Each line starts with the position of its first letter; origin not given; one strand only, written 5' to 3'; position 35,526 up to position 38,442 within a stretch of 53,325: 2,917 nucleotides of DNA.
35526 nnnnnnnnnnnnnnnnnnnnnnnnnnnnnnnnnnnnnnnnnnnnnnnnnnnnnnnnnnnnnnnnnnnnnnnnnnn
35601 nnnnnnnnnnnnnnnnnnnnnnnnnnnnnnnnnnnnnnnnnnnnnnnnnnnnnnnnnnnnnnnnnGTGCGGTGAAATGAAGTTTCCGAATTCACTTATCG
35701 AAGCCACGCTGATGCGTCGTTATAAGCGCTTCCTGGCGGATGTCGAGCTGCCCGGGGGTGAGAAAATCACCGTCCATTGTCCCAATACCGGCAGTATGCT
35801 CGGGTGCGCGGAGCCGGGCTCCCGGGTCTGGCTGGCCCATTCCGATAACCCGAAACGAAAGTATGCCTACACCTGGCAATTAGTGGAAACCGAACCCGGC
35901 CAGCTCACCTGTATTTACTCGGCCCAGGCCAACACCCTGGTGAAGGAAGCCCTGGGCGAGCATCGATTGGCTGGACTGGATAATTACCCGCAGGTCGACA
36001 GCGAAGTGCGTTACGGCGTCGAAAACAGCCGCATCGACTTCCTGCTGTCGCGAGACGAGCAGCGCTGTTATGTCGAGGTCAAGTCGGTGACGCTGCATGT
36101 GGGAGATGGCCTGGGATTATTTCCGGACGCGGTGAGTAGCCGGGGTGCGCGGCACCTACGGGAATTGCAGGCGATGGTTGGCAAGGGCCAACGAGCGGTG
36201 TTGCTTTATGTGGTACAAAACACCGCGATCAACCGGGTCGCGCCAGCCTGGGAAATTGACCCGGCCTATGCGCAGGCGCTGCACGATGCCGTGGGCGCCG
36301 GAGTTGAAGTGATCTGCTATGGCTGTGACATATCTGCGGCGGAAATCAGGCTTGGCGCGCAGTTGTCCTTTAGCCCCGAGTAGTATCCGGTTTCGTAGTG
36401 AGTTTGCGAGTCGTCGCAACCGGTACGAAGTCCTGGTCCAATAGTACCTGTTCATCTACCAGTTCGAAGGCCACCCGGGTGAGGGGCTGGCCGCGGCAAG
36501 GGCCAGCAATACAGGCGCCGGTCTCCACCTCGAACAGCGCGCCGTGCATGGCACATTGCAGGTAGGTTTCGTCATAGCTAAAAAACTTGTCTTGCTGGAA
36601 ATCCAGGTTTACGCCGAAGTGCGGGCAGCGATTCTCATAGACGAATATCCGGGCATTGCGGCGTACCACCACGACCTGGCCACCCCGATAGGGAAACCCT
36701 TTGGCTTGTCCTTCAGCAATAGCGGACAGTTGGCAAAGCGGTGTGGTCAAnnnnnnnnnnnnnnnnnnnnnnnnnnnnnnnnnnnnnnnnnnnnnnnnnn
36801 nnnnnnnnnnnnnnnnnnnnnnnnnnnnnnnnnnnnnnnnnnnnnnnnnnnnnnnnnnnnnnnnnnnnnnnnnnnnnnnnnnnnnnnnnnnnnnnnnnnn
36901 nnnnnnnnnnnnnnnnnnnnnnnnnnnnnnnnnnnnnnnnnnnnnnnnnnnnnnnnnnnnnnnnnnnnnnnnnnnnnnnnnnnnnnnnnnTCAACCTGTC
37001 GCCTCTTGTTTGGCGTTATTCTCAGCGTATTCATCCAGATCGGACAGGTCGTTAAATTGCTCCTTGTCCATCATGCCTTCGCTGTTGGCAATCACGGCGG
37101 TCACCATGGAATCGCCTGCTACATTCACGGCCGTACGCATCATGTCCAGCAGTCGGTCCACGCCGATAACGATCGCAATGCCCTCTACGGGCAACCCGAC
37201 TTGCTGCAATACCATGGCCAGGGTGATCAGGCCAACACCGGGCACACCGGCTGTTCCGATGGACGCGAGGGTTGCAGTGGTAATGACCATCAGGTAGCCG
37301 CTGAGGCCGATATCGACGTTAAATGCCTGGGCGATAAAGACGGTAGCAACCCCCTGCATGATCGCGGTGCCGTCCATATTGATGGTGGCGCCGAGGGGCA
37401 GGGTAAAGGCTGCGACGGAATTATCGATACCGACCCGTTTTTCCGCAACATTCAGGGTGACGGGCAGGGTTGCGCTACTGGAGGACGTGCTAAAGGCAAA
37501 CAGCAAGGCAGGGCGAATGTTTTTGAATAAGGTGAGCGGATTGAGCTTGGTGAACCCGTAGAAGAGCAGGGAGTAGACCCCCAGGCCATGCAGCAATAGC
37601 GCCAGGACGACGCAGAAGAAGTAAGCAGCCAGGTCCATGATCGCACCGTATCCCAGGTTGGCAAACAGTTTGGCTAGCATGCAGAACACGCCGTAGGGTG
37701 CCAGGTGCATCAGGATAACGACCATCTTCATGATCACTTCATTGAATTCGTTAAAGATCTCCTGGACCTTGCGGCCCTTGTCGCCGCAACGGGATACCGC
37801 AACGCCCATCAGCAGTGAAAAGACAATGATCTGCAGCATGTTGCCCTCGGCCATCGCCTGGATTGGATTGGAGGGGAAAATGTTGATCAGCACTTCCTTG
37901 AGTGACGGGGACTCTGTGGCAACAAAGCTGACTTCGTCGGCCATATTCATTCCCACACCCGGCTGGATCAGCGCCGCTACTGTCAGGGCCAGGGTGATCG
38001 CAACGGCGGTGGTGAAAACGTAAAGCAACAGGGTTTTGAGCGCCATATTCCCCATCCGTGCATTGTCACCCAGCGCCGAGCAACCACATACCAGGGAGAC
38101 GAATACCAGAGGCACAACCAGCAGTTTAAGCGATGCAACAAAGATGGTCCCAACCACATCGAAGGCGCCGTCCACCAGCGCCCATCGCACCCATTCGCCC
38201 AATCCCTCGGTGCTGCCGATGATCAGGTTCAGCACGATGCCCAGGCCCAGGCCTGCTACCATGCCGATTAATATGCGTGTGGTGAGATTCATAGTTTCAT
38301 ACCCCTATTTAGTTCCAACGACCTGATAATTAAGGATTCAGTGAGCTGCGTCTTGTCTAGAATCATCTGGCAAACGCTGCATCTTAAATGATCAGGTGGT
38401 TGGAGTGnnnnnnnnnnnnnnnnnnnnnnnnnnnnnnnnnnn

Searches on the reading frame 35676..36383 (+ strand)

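Call 44: search_protein_families(library=ncbifam, proteins=[window:35676-36383:+])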
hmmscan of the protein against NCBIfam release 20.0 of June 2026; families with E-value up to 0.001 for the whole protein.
window:35676-36383:+ (235 aa): 1 family
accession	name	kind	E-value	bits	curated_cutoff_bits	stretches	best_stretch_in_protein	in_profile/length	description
TIGR00230.1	sfsA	equivalog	2.2e-68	230.1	126.45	1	5-223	8-222/234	DNA/RNA nuclease SfsA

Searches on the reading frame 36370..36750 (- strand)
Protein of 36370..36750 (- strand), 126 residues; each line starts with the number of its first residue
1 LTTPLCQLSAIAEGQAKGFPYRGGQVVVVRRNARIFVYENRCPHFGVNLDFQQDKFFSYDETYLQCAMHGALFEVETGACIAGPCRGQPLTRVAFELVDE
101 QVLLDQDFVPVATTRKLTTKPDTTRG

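Call 62: find_homologous_proteins(query=window:36370-36750:-, max_evalue=1e-20)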
Query window:36370-36750:- (126 aa): 17 proteins with E <= 1e-20 among 24 candidates.
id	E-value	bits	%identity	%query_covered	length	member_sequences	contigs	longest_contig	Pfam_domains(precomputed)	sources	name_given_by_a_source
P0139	2.6e-75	268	94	100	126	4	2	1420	PF00355.33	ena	-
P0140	2.1e-61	223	80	96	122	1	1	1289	PF00355.33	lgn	-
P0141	2.0e-57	210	76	96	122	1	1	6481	PF00355.33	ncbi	-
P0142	6.0e-54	199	68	99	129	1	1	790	PF00355.33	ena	-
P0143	2.8e-42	161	58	90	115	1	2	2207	PF00355.33,PF13806.13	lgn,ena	-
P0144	1.9e-28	117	53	80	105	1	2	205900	PF00355.33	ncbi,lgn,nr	ncbi:MAG: Rieske (2Fe-2S) protein [Saccharospirillaceae bacterium]|nr:Rieske (2Fe-2S) protein [Sacch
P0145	1.9e-28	117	53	78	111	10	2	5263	PF00355.33,PF13806.13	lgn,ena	-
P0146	2.4e-28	116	53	79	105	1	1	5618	PF00355.33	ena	-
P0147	2.5e-28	116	53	79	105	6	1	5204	PF00355.33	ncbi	-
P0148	6.5e-28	115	53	79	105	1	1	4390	PF00355.33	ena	-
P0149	8.3e-28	115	51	80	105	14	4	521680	PF00355.33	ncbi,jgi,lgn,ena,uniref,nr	ncbi:Rieske (2Fe-2S) protein [Thalassolituus sp. ST750PaO-4]|jgi:nitrite reductase/ring-hydroxylatin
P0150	3.2e-26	110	49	78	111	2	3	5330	PF00355.33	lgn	-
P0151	1.4e-25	107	52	78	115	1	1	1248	PF00355.33,PF13806.13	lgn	-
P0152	1.3e-24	104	48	79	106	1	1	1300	PF00355.33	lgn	-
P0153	2.0e-22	97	45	79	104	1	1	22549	PF00355.33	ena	-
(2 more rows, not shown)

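Call 64: find_encoding_contigs(protein=P0139, flank=3000)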
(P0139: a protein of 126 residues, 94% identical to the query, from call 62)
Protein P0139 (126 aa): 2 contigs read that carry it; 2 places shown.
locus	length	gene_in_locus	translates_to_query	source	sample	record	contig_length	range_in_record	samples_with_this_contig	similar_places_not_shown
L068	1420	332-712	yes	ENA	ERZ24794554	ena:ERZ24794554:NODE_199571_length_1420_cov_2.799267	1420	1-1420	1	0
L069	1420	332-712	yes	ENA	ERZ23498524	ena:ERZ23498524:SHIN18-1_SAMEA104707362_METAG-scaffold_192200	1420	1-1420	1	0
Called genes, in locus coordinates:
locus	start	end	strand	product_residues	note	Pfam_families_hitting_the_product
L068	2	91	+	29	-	?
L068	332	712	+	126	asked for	PF00355:Rieske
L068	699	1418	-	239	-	?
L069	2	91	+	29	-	?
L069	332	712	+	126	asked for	PF00355:Rieske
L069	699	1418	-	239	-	?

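Call 65: find_encoding_contigs(protein=P0141, flank=4000)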
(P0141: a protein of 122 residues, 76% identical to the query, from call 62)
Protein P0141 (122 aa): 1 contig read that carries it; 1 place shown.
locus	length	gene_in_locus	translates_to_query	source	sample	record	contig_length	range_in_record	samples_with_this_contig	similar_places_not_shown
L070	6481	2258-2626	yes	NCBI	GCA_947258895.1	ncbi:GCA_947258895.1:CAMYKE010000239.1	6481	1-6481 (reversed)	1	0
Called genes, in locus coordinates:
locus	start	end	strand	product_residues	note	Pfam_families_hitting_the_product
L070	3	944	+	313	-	?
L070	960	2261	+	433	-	PF00375:SDF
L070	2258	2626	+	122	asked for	PF00355:Rieske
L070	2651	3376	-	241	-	PF17746:SfsA_N, PF03749:SfsA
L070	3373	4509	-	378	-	PF00155:Aminotran_1_2, PF01041:DegT_DnrJ_EryC1 (weak)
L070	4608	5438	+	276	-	PF00581:Rhodanese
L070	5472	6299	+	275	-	PF27523:PSD, PF02666:PS_Dcarbxylase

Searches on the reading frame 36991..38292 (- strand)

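Call 44: search_protein_families(library=ncbifam, proteins=[window:36991-38292:-])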
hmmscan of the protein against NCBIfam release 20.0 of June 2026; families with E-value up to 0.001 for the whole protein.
window:36991-38292:- (433 aa): 4 families
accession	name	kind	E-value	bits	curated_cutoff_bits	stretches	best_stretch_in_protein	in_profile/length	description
NF008440.0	PRK11283.1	equivalog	5.1e-73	246.3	638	1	2-414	7-421/437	glutamate/aspartate:proton symporter GltP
NF002461.0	PRK01663.1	subfamily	4.2e-70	236.9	513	1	40-426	30-423/428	C4-dicarboxylate transporter DctA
NF009587.0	PRK13027.1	subfamily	4e-60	203.9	570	1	40-423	30-421/442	C4-dicarboxylate transporter DctA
NF010151.0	PRK13628.1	equivalog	5.3e-46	157.4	308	1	2-405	15-401/407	serine/threonine transporter SstT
